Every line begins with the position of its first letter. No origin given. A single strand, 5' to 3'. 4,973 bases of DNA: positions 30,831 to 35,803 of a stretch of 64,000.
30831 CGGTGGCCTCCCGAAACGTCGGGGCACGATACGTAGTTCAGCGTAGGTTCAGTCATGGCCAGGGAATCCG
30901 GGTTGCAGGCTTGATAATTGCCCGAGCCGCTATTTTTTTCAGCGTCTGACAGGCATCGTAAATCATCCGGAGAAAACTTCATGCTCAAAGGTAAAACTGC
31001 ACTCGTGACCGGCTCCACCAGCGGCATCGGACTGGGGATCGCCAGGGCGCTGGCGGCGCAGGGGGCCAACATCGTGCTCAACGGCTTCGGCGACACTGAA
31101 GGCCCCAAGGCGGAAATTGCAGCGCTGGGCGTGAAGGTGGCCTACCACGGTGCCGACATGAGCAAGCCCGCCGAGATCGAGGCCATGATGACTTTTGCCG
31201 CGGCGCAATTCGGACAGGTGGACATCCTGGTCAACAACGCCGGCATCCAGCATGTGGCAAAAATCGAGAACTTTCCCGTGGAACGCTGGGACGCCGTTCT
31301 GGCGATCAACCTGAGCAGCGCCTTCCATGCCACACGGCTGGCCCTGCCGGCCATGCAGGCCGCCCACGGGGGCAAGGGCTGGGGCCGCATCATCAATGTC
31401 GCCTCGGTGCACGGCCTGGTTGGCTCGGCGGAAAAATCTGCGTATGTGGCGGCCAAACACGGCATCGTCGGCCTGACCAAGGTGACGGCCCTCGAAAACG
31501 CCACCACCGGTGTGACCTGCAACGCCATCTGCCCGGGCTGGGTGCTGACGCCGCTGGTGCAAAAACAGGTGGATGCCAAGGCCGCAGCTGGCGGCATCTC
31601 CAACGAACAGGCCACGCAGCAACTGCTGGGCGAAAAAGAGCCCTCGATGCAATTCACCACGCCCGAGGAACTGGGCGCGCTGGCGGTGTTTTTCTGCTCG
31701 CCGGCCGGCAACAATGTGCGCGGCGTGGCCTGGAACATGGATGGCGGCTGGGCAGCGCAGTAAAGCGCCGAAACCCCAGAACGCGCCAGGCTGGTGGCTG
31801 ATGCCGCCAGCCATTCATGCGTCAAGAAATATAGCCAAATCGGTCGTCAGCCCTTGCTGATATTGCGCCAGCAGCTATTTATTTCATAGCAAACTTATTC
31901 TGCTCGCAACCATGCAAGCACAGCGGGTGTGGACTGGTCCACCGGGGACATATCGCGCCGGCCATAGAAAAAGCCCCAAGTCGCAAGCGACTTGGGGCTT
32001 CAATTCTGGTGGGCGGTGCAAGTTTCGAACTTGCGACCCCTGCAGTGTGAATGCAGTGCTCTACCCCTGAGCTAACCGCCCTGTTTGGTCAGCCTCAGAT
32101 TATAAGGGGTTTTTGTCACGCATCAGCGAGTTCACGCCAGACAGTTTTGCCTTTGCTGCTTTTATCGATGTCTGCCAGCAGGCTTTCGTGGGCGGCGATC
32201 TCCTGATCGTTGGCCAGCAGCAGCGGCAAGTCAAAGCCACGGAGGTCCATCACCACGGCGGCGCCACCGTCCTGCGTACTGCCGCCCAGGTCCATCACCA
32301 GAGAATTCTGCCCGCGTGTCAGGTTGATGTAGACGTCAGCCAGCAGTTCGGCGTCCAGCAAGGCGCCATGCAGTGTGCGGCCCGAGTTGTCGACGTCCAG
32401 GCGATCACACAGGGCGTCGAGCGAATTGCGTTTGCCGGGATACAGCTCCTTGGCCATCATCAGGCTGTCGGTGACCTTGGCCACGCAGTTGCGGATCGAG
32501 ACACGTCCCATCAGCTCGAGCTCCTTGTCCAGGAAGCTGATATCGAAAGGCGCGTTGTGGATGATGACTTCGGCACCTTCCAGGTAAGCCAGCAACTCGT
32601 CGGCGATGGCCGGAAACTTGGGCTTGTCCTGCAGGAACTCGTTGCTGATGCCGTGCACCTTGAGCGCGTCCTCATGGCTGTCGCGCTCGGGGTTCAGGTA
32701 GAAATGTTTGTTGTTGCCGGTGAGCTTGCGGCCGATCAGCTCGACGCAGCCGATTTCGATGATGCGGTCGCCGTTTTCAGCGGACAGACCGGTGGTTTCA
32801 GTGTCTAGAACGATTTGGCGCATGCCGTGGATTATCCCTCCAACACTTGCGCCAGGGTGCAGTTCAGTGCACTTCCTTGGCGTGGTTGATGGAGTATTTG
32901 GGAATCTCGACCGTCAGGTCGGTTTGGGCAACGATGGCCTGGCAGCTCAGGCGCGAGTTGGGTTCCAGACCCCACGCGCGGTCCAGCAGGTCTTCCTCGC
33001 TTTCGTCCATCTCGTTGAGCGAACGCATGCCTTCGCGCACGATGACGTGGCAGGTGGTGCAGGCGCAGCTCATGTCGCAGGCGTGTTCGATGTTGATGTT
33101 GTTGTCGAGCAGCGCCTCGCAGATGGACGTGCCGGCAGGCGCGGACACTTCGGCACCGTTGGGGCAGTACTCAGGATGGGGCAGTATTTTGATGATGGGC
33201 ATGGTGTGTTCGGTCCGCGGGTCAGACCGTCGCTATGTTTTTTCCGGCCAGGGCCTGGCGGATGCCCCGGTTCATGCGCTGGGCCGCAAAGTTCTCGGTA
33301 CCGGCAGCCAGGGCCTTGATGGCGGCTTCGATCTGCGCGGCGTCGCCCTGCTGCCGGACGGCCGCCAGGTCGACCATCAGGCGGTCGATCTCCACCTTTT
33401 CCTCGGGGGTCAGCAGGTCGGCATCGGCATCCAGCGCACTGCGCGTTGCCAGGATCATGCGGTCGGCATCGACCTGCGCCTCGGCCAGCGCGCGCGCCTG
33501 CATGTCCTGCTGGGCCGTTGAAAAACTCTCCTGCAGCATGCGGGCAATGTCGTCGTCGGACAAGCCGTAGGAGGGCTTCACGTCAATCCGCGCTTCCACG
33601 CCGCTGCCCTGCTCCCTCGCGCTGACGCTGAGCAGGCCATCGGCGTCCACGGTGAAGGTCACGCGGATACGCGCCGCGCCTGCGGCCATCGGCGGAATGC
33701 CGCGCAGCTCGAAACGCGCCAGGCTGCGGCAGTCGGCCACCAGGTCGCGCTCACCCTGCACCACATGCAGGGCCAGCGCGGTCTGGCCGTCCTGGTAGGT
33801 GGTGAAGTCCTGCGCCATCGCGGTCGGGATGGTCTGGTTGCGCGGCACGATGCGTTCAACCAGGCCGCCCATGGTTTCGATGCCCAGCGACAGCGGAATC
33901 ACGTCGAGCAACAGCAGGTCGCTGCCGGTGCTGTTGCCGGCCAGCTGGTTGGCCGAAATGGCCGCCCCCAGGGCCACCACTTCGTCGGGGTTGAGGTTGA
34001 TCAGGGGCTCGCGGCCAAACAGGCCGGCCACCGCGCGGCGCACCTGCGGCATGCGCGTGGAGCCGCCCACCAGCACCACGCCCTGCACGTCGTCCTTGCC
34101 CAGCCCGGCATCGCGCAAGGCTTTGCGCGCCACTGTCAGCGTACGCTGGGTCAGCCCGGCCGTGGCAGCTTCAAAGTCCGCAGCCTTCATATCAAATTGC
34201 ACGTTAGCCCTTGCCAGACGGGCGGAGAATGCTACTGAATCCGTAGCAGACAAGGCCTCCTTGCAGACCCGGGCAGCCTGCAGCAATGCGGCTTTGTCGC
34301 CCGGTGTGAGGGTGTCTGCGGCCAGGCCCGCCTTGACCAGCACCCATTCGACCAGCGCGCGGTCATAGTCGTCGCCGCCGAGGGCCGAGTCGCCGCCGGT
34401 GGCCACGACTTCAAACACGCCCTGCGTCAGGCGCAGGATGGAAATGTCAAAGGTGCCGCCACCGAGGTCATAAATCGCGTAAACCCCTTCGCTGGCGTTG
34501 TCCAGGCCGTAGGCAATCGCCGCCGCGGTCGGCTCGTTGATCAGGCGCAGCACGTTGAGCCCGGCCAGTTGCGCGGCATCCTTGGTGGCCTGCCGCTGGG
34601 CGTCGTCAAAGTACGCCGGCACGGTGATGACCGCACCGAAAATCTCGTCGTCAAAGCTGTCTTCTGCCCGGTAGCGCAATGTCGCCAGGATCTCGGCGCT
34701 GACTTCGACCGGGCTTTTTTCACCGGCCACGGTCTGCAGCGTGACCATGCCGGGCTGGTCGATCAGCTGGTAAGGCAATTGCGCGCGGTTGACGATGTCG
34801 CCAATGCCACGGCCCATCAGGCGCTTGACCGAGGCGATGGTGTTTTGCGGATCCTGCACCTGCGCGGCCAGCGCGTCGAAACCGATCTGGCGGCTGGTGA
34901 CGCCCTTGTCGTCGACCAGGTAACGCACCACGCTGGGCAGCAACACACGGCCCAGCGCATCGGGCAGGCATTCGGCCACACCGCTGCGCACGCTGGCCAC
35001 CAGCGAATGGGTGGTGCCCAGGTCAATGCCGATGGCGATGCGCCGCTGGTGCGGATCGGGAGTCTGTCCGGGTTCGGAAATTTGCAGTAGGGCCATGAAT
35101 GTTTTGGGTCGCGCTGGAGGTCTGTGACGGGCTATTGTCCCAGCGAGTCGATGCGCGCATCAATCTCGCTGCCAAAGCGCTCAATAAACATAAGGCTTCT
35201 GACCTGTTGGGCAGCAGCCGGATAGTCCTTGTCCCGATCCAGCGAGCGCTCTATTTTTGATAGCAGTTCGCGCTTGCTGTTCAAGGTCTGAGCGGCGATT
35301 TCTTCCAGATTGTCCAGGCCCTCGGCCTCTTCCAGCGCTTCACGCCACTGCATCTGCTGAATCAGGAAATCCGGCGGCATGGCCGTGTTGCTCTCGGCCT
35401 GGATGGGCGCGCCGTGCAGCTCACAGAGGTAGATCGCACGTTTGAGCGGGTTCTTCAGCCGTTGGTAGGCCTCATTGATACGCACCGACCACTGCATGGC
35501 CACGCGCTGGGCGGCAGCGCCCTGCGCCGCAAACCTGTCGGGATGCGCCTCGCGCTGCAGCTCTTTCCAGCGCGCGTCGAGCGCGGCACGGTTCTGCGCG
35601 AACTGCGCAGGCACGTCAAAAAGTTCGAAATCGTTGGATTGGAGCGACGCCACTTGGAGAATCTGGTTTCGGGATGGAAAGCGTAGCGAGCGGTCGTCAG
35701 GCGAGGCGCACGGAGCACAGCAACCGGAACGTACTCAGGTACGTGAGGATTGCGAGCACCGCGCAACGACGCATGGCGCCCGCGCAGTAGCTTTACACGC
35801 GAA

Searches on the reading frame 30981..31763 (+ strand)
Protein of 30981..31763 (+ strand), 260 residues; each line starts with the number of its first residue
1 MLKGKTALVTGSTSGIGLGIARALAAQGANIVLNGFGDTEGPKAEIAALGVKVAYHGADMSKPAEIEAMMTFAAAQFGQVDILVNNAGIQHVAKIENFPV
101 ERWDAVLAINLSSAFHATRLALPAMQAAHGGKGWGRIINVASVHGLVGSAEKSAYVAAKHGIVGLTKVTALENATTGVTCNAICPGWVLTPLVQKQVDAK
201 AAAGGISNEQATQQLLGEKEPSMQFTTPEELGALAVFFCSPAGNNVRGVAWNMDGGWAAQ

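Call 80: search_protein_families(library=pfam, proteins=[window:30981-31763:+], max_evalue=0.00001)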
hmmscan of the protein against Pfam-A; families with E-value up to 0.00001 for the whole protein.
window:30981-31763:+ (260 aa): 3 families
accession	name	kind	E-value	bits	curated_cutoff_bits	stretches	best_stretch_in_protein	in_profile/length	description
PF00106.31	adh_short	-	6.5e-54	182.8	26.6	1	5-198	1-192/195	short chain dehydrogenase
PF13561.12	adh_short_C2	-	1.1e-49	169.5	27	1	13-257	5-235/236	Enoyl-(Acyl carrier protein) reductase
PF08659.16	KR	-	1.2e-12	48.5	22.6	1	6-160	2-154/180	KR domain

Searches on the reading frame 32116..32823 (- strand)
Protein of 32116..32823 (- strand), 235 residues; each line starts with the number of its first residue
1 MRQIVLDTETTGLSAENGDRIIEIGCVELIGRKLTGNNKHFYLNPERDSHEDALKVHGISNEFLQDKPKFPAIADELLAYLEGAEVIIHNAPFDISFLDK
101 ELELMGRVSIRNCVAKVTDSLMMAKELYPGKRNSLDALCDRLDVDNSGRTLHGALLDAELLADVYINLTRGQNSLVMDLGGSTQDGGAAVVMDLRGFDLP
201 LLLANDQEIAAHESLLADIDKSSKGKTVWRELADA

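Call 55: find_homologous_proteins(query=window:32116-32823:-, max_evalue=1e-40)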
Query window:32116-32823:- (235 aa): 7997 proteins with E <= 1e-40 among 8000 candidates; the best 120 are listed.
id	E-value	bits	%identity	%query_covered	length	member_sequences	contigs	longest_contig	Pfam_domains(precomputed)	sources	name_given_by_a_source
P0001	6.9e-138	476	92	100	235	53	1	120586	PF00929.32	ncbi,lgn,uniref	ncbi:DNA polymerase III subunit epsilon [Polaromonas sp.]|uniref:DNA polymerase III subunit epsilon 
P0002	2.3e-135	468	90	100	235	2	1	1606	PF00929.32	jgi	jgi:DNA polymerase-3 subunit epsilon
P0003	4.4e-135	467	90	100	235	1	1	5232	PF00929.32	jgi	jgi:DNA polymerase-3 subunit epsilon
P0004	4.5e-135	467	90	100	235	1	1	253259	PF00929.32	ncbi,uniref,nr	ncbi:DNA polymerase III subunit epsilon [Polaromonas sp. A23]|uniref:DNA polymerase III subunit epsi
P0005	8.8e-135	466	90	100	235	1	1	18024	PF00929.32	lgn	-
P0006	1.1e-134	465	90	100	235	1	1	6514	PF00929.32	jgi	jgi:DNA polymerase-3 subunit epsilon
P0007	1.6e-133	462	89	100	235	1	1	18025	PF00929.32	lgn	-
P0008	2.5e-133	461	89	100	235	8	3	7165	PF00929.32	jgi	jgi:DNA polymerase-3 subunit epsilon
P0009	2.2e-131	455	87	100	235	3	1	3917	PF00929.32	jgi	jgi:DNA polymerase-3 subunit epsilon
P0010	3.7e-131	454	89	98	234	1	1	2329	PF00929.32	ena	-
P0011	4.3e-131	454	87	100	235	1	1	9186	PF00929.32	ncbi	ncbi:MAG: DNA polymerase III subunit epsilon [Polaromonas sp.]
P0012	5.8e-131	453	87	100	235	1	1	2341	PF00929.32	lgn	-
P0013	6.7e-131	453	89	98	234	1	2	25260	PF00929.32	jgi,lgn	jgi:DNA polymerase-3 subunit epsilon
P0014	8.0e-131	453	87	100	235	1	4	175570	PF00929.32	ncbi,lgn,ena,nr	ncbi:MAG: DNA polymerase III subunit epsilon [Polaromonas sp.]|nr:DNA polymerase III subunit epsilon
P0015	1.1e-130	452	87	100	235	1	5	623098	PF00929.32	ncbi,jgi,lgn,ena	-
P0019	2.2e-130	451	88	99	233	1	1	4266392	PF00929.32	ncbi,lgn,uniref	ncbi:DNA polymerase III subunit epsilon [Polaromonas sp. UC242_47]|uniref:DNA polymerase III subunit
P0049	3.9e-129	447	85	100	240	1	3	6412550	PF00929.32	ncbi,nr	ncbi:DNA polymerase III subunit epsilon [Polaromonas sp. P1(28)-13]|nr:DNA polymerase III subunit ep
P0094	3.0e-126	438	84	100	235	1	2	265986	PF00929.32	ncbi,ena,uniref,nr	ncbi:DNA polymerase III subunit epsilon [Polaromonas eurypsychrophila]|uniref:DNA polymerase III sub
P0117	2.9e-124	431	83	99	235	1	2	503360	PF00929.32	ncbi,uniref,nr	ncbi:DNA polymerase III subunit epsilon [Polaromonas jejuensis]|uniref:DNA polymerase III subunit ep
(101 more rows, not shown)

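Call 56: find_encoding_contigs(protein=P0001, flank=10000, max_places=1)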
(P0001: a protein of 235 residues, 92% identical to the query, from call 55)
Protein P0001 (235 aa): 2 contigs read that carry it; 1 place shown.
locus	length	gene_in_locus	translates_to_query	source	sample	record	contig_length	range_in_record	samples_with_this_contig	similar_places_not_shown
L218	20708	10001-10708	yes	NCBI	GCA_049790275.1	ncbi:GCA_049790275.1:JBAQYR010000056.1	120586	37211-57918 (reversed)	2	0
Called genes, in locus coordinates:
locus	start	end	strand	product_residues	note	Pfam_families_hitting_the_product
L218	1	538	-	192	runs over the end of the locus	PF06042:NTP_transf_6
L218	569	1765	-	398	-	PF00155:Aminotran_1_2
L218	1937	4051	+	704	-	PF00270:DEAD (faint), PF04851:ResIII, PF17757:UvrB_inter, PF27431:UvrB_3rd, PF00271:Helicase_C, PF12344:UvrB, PF02151:UVR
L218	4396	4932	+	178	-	PF02082:Rrf2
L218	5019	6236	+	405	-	PF00266:Aminotran_5, PF01041:DegT_DnrJ_EryC1, PF01212:Beta_elim_lyase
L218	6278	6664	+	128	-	PF01592:NifU_N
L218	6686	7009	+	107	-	PF01521:Fe-S_biosyn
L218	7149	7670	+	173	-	PF07743:HSCB_C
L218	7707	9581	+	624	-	PF00012:HSP70, PF06723:MreB_Mbl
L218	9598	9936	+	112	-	PF00111:Fer2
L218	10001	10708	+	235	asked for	PF00929:RNase_T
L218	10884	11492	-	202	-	PF13505:OMP_b-brl, PF01389:OmpA_membrane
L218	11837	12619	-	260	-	PF00106:adh_short, PF08659:KR, PF13561:adh_short_C2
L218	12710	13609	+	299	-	PF12146:Hydrolase_4, PF00561:Abhydrolase_1, PF12697:Abhydrolase_6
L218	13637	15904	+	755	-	PF13328:HD_4, PF04607:RelA_SpoT, PF02824:TGS, PF19296:RelA_AH, PF28438:RelA_RIS, PF01842:ACT (weak), PF13291:ACT_4, PF22629:ACT_AHAS_ss (weak)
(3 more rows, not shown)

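Call 57: find_encoding_contigs(protein=P0004, flank=10000, max_places=1)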
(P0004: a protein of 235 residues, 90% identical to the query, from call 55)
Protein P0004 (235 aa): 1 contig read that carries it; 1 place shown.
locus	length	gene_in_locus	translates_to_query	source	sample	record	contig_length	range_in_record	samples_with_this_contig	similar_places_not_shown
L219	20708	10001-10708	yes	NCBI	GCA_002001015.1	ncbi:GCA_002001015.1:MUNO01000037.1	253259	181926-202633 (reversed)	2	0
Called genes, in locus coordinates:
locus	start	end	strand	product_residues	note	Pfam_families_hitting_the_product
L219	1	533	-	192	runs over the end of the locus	PF06042:NTP_transf_6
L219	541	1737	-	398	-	PF00155:Aminotran_1_2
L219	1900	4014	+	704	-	PF00270:DEAD (faint), PF04851:ResIII, PF17757:UvrB_inter, PF27431:UvrB_3rd, PF00271:Helicase_C, PF12344:UvrB, PF02151:UVR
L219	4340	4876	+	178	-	PF02082:Rrf2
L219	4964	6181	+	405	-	PF00266:Aminotran_5, PF01041:DegT_DnrJ_EryC1, PF01212:Beta_elim_lyase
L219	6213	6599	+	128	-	PF01592:NifU_N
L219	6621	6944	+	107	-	PF01521:Fe-S_biosyn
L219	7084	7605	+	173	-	PF07743:HSCB_C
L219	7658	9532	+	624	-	PF00012:HSP70, PF06723:MreB_Mbl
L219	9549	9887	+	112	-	PF00111:Fer2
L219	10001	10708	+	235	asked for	PF00929:RNase_T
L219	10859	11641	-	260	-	PF00106:adh_short, PF08659:KR, PF13561:adh_short_C2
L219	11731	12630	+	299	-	PF12146:Hydrolase_4, PF00561:Abhydrolase_1, PF12697:Abhydrolase_6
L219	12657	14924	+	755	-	PF13328:HD_4, PF04607:RelA_SpoT, PF02824:TGS, PF19296:RelA_AH, PF28438:RelA_RIS, PF01842:ACT (weak), PF13291:ACT_4, PF22629:ACT_AHAS_ss (weak)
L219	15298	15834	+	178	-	PF07879:PHB_acc_N, PF05233:PHB_acc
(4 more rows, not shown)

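Call 58: find_encoding_contigs(protein=P0019, flank=10000, max_places=1)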
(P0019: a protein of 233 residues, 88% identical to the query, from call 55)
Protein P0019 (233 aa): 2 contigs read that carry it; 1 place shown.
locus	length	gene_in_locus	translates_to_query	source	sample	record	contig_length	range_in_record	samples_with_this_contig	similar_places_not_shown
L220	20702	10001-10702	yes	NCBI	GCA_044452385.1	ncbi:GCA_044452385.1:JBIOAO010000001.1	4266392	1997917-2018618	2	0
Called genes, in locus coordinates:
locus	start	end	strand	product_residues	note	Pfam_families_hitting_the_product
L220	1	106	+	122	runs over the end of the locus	PF07366:SnoaL, PF12680:SnoaL_2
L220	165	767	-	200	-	PF06042:NTP_transf_6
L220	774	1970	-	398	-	PF00155:Aminotran_1_2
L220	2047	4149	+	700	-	PF00270:DEAD (faint), PF04851:ResIII, PF17757:UvrB_inter, PF27431:UvrB_3rd, PF00271:Helicase_C, PF12344:UvrB, PF02151:UVR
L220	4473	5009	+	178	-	PF02082:Rrf2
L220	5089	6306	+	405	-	PF00266:Aminotran_5, PF01041:DegT_DnrJ_EryC1, PF01212:Beta_elim_lyase (weak)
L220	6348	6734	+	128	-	PF01592:NifU_N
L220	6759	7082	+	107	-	PF01521:Fe-S_biosyn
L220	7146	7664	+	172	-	PF07743:HSCB_C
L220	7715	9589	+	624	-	PF00012:HSP70, PF06723:MreB_Mbl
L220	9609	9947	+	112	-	PF00111:Fer2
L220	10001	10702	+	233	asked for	PF00929:RNase_T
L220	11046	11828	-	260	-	PF00106:adh_short, PF08659:KR, PF13561:adh_short_C2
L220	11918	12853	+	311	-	PF12146:Hydrolase_4, PF00561:Abhydrolase_1, PF12697:Abhydrolase_6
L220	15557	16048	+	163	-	PF07879:PHB_acc_N, PF05233:PHB_acc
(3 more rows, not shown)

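Call 59: find_encoding_contigs(protein=P0049, flank=10000, max_places=1)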
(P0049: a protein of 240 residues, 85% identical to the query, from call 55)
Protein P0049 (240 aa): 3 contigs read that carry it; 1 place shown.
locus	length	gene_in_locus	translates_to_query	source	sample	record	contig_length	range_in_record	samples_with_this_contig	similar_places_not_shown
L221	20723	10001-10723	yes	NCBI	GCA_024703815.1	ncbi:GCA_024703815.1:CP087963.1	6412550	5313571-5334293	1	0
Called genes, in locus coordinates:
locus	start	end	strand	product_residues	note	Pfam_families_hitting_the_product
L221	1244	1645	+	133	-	PF01592:NifU_N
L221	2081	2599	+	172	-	PF07743:HSCB_C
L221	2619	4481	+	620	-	PF00012:HSP70, PF06723:MreB_Mbl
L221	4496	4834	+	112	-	PF00111:Fer2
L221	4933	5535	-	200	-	PF17210:SdrD_B (weak), PF13620:CarboxypepD_reg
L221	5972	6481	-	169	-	PF17210:SdrD_B (weak), PF13620:CarboxypepD_reg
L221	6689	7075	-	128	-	-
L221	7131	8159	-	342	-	-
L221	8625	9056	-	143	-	PF13458:Peripla_BP_6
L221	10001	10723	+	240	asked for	PF00929:RNase_T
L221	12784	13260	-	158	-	PF00578:AhpC-TSA, PF08534:Redoxin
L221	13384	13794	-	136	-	PF04430:DUF498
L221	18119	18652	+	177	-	PF03205:MobB, PF03308:MeaB (faint)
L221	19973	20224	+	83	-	PF02597:ThiS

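Call 60: find_encoding_contigs(protein=P0094, flank=10000, max_places=1)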
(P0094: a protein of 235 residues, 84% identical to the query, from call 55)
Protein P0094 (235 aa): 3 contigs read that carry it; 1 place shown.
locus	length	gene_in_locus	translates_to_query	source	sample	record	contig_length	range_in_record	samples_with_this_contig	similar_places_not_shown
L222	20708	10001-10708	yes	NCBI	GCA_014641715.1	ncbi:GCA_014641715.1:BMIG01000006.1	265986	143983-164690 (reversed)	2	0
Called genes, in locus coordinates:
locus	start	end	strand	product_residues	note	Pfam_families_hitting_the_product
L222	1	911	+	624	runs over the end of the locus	PF00012:HSP70, PF06723:MreB_Mbl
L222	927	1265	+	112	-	PF00111:Fer2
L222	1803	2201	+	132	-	PF04138:GtrA_DPMS_TM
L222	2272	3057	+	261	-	-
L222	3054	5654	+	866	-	PF10131:PTPS_related, PF13174:TPR_6 (faint)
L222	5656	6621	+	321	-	PF00535:Glycos_transf_2, PF13641:Glyco_tranf_2_3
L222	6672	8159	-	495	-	-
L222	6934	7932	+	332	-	-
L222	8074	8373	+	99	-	-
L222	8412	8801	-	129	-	-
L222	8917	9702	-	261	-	-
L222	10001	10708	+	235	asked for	PF00929:RNase_T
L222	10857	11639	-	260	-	PF00106:adh_short, PF08659:KR, PF13561:adh_short_C2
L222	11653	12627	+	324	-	PF00561:Abhydrolase_1, PF12146:Hydrolase_4, PF12697:Abhydrolase_6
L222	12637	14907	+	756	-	PF13328:HD_4, PF04607:RelA_SpoT, PF02824:TGS, PF19296:RelA_AH, PF28438:RelA_RIS, PF01842:ACT (weak), PF13291:ACT_4, PF22629:ACT_AHAS_ss (weak)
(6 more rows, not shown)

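Call 61: find_encoding_contigs(protein=P0117, flank=10000, max_places=1)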
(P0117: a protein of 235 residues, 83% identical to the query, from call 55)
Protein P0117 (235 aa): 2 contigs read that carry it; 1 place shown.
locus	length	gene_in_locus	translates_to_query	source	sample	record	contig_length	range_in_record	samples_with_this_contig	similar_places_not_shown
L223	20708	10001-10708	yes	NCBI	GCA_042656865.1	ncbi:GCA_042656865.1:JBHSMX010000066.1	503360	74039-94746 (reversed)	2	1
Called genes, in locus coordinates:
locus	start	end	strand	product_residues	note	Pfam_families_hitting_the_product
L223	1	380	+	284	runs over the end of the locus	PF02900:LigB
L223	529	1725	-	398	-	PF00155:Aminotran_1_2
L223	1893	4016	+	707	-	PF00270:DEAD (weak), PF04851:ResIII, PF17757:UvrB_inter, PF27431:UvrB_3rd, PF00271:Helicase_C, PF12344:UvrB, PF02151:UVR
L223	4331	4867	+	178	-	PF02082:Rrf2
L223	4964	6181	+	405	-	PF00266:Aminotran_5, PF00155:Aminotran_1_2 (weak), PF01041:DegT_DnrJ_EryC1, PF01053:Cys_Met_Meta_PP (weak), PF01212:Beta_elim_lyase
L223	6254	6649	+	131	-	PF01592:NifU_N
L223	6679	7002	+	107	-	PF01521:Fe-S_biosyn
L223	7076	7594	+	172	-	PF07743:HSCB_C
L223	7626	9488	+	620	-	PF00012:HSP70, PF06723:MreB_Mbl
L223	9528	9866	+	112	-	PF00111:Fer2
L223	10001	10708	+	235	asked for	PF00929:RNase_T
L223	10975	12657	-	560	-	PF13638:PIN_4, PF02562:PhoH, PF13604:AAA_30 (weak)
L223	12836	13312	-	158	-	PF00578:AhpC-TSA, PF08534:Redoxin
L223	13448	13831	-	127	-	PF04430:DUF498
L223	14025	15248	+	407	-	PF00155:Aminotran_1_2, PF01041:DegT_DnrJ_EryC1 (weak)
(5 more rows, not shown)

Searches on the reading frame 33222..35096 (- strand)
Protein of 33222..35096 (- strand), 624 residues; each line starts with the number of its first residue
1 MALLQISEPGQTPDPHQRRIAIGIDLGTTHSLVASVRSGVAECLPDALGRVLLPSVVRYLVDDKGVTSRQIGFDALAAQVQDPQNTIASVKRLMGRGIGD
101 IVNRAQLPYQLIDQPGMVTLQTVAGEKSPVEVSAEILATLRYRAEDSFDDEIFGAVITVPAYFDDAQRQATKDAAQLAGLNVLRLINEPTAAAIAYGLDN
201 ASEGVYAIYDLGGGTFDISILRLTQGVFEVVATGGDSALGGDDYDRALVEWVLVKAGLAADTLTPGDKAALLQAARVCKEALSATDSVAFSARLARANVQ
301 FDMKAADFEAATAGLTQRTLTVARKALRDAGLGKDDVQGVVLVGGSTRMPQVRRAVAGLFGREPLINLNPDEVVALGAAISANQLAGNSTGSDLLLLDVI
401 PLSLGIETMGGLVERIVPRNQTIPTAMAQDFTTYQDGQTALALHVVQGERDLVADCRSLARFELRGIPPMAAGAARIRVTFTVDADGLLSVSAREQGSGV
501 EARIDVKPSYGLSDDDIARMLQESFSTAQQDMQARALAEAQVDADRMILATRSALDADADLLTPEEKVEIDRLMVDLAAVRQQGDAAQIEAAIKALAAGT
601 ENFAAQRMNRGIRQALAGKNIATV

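Call 13: search_protein_families(library=pfam, proteins=[window:33222-35096:-])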
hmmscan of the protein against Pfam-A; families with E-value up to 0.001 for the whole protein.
window:33222-35096:- (624 aa): 2 families
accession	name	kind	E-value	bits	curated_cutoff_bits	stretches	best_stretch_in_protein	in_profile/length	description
PF00012.26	HSP70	-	2.2e-174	581.5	20.6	1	21-607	1-597/599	Hsp70 protein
PF06723.19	MreB_Mbl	-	1.1e-13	51.2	27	1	154-384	95-321/327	MreB/Mbl protein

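Call 15: find_encoding_contigs(protein=window:33222-35096:-, flank=10000, max_places=6)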
Protein window:33222-35096:- (624 aa): 1 contig read that carries it; 1 place shown.
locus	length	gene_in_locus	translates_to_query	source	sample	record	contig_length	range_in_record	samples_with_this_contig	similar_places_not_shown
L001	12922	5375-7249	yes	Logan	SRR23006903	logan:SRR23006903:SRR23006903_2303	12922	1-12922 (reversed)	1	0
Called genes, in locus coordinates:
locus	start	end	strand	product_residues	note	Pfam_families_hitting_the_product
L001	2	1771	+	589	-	?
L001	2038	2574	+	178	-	PF02082:Rrf2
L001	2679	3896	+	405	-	PF00266:Aminotran_5, PF01041:DegT_DnrJ_EryC1, PF01212:Beta_elim_lyase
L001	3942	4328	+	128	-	PF01592:NifU_N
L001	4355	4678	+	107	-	PF01521:Fe-S_biosyn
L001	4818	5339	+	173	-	PF07743:HSCB_C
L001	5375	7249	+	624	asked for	PF00012:HSP70, PF06723:MreB_Mbl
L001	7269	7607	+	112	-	PF00111:Fer2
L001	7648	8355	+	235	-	PF00929:RNase_T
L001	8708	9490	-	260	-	PF00106:adh_short, PF08659:KR, PF13561:adh_short_C2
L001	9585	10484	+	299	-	PF12146:Hydrolase_4, PF00561:Abhydrolase_1, PF12697:Abhydrolase_6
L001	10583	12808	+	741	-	PF13328:HD_4, PF04607:RelA_SpoT, PF02824:TGS, PF19296:RelA_AH, PF28438:RelA_RIS, PF01842:ACT (weak), PF13291:ACT_4, PF22629:ACT_AHAS_ss (weak)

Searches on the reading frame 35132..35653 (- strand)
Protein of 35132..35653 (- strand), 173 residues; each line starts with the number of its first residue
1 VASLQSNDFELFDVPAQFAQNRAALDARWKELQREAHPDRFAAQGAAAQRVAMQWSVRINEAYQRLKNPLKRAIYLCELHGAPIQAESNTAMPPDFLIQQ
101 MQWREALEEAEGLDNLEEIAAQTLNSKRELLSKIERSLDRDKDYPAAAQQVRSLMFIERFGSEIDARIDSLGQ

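Call 13: search_protein_families(library=pfam, proteins=[window:35132-35653:-])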
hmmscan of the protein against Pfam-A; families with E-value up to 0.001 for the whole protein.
window:35132-35653:- (173 aa): 2 families
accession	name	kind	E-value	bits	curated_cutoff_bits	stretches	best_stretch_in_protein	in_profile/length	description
PF07743.18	HSCB_C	-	2.4e-18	66.7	22.1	1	92-165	1-74/74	HSCB C-terminal oligomerisation domain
PF00226.36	DnaJ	-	0.00026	21.5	27.8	1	23-75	15-62/63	DnaJ domain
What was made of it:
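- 35245..35309 (+): Element copy inside hscB (35132-35653, -), residues ~115-136. HSCB_C Pfam match 92-165 to 1-74 without length excess (call 13).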
